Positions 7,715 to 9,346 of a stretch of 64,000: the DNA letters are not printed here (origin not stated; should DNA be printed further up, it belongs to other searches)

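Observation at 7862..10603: SEDS polymerase fused to a PBP transpeptidase domain with all three catalytic motifs mutated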

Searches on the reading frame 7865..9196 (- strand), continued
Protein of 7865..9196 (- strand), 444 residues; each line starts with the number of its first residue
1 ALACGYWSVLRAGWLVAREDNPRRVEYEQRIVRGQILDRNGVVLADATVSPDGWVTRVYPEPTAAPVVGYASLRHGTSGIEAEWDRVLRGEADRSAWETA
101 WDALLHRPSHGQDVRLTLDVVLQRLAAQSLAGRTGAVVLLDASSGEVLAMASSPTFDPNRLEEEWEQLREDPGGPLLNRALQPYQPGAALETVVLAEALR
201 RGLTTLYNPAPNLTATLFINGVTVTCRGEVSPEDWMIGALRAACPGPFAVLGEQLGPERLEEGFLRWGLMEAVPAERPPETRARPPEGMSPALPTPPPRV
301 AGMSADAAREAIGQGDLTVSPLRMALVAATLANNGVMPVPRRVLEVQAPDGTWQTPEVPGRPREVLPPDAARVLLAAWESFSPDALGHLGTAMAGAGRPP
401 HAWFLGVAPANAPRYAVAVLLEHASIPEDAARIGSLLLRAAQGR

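Call 46: find_homologous_proteins(query=A1, max_evalue=1e-20)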
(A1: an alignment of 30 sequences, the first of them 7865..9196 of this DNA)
Query A1 (30 sequences) (444 aa, profile of the alignment): 2938 proteins with E <= 1e-20 among 8000 candidates; the best 120 are listed.
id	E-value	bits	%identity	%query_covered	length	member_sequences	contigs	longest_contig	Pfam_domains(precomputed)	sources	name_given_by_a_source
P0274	1.3e-157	543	39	98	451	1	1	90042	PF21922.2,PF00905.28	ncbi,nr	ncbi:MAG: hypothetical protein H6657_30525 [Ardenticatenaceae bacterium]|nr:hypothetical protein [Ar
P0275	1.7e-155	536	41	99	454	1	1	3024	PF03717.21,PF21922.2,PF00905.28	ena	-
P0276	2.4e-155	536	43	99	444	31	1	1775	PF21922.2,PF00905.28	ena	-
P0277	2.5e-155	536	41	98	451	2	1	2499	PF21922.2,PF00905.28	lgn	-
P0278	4.1e-155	535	43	99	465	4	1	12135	PF21922.2,PF00905.28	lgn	-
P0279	4.5e-155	535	44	99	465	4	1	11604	PF21922.2,PF00905.28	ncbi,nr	ncbi:MAG TPA: hypothetical protein ENI95_14115 [Chloroflexi bacterium]|nr:hypothetical protein [Chlo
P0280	4.9e-155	535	39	98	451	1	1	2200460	PF21922.2,PF00905.28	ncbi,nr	ncbi:MAG: hypothetical protein IPM53_08745 [Anaerolineaceae bacterium]|nr:hypothetical protein [Anae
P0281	1.0e-154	534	40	98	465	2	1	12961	PF21922.2,PF00905.28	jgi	jgi:peptidoglycan glycosyltransferase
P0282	4.9e-154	531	40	99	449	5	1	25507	PF21922.2,PF00905.28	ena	-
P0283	1.1e-153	530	43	99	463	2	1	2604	PF21922.2,PF00905.28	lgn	-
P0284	1.3e-153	530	41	100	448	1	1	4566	PF21922.2,PF00905.28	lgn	-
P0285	2.6e-153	529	37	100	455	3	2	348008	PF03717.21,PF21922.2,PF00905.28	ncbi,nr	ncbi:MAG: hypothetical protein H6659_00460 [Ardenticatenaceae bacterium]|nr:hypothetical protein [Ar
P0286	3.0e-153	529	44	99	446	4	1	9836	PF21922.2,PF00905.28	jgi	jgi:penicillin-binding protein A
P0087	3.1e-153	529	57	100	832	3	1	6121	PF01098.25,PF21922.2,PF00905.28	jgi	-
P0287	3.6e-153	529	40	98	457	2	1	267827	PF21922.2,PF00905.28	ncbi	-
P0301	1.1e-151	524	39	98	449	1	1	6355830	PF21922.2,PF00905.28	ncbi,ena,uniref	ncbi:penicillin-binding transpeptidase domain-containing protein [Candidatus Leptofilum sp.]|uniref:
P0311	9.3e-151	521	56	99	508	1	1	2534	PF01098.25,PF21922.2,PF00905.28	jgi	jgi:peptidoglycan glycosyltransferase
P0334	1.4e-148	513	53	98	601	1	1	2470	PF01098.25,PF21922.2,PF00905.28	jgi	jgi:peptidoglycan glycosyltransferase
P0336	2.2e-148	513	42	98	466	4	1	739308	PF03717.21,PF21922.2,PF00905.28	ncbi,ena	-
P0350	1.0e-147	511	52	99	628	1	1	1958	PF01098.25,PF21922.2,PF00905.28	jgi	jgi:cell division protein FtsI/penicillin-binding protein 2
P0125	1.1e-147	510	44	100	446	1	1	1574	PF21922.2,PF00905.28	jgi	jgi:peptidoglycan glycosyltransferase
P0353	1.8e-147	510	37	99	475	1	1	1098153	PF21922.2,PF00905.28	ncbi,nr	ncbi:MAG: penicillin-binding transpeptidase domain-containing protein [bacterium]|nr:penicillin-bind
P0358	4.1e-147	509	52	98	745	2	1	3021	PF01098.25,PF21922.2,PF00905.28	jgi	jgi:cell division protein FtsI/penicillin-binding protein 2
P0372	2.4e-146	506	56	99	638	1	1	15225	PF01098.25,PF21922.2,PF00905.28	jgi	-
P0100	2.6e-146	506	54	99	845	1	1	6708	PF01098.25,PF21922.2,PF00905.28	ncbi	ncbi:MAG: FtsW/RodA/SpoVE family cell cycle protein, partial [Anaerolineae bacterium]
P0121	4.3e-146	505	51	99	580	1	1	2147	PF01098.25,PF21922.2,PF00905.28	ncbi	-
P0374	5.5e-146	505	53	99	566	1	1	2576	PF01098.25,PF21922.2,PF00905.28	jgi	jgi:peptidoglycan glycosyltransferase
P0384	4.6e-145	502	55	99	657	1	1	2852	PF01098.25,PF21922.2,PF00905.28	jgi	jgi:peptidoglycan glycosyltransferase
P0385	6.3e-145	501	54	99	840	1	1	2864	PF01098.25,PF21922.2,PF00905.28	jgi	jgi:peptidoglycan glycosyltransferase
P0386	8.2e-145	501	53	98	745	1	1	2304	PF01098.25,PF21922.2,PF00905.28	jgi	jgi:peptidoglycan glycosyltransferase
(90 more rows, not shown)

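Call 47: find_encoding_contigs(protein=P0301, flank=10000, max_places=1)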
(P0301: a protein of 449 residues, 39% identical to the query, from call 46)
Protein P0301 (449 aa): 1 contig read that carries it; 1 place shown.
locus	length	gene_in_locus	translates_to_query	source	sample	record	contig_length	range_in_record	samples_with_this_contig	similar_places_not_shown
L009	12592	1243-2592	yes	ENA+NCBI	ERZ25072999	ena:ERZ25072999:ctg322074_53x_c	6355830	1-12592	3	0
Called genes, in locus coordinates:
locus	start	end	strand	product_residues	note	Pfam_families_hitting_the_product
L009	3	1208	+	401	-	?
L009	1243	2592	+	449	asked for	PF21922:PBP_dimer_2, PF00905:Transpeptidase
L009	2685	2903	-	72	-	-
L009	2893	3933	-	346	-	PF00005:ABC_tran, PF08352:oligo_HPY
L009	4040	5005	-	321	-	PF00005:ABC_tran, PF02463:SMC_N, PF13304:AAA_21, PF08352:oligo_HPY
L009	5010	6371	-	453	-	PF12911:OppC_N (weak), PF00528:BPD_transp_1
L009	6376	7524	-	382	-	PF00528:BPD_transp_1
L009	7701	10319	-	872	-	-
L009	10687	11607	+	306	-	PF01678:DAP_epimerase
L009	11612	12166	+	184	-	PF03473:MOSC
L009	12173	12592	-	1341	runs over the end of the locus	PF01839:FG-GAP (faint), PF03150:CCP_MauG, PF13517:FG-GAP_3, PF07593:UnbV_ASPIC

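Call 48: find_encoding_contigs(protein=P0353, flank=10000, max_places=1)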
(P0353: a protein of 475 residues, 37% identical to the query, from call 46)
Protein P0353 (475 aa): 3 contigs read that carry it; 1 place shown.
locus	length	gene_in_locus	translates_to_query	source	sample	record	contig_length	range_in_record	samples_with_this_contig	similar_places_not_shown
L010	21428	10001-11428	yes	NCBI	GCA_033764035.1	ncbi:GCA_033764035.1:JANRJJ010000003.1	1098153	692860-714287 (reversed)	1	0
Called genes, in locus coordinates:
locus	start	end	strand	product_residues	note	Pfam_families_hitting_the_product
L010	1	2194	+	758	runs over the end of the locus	PF09586:YfhO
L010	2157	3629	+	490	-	PF04932:Wzy_C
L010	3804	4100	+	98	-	PF01250:Ribosomal_S6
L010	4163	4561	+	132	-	PF00436:SSB, PF22657:SSB_1 (weak)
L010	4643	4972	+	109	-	PF01084:Ribosomal_S18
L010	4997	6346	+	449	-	PF13624:SurA_N_3, PF13623:SurA_N_2 (weak), PF13616:Rotamase_3, PF13145:Rotamase_2, PF00639:Rotamase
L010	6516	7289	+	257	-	PF12401:FhaA_N, PF16697:Yop-YscD_cpl, PF00498:FHA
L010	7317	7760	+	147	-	PF16697:Yop-YscD_cpl (weak), PF00498:FHA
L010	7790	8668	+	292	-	PF01048:PNP_UDP_1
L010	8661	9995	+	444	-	PF01098:FTSW_RODA_SPOVE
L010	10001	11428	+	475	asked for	PF21922:PBP_dimer_2, PF00905:Transpeptidase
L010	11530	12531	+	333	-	PF00753:Lactamase_B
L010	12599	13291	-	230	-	PF02811:PHP, PF13263:PHP_C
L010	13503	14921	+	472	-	PF25919:BSH_CusB (faint), PF00364:Biotin_lipoyl (faint), PF25881:HH_YBHG (weak), PF25990:Beta-barrel_YknX (weak), PF25989:YknX_C (faint)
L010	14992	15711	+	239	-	PF02463:SMC_N (weak), PF13555:AAA_29 (weak), PF00005:ABC_tran, PF13304:AAA_21 (faint)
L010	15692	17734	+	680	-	PF12704:MacB_PCD, PF02687:FtsX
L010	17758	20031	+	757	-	PF13458:Peripla_BP_6, PF01094:ANF_receptor, PF13433:Peripla_BP_5 (weak), PF13458:Peripla_BP_6, PF01094:ANF_receptor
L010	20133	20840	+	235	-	PF00072:Response_reg, PF00486:Trans_reg_C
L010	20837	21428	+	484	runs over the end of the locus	PF00672:HAMP, PF00512:HisKA, PF02518:HATPase_c, PF13581:HATPase_c_2 (weak)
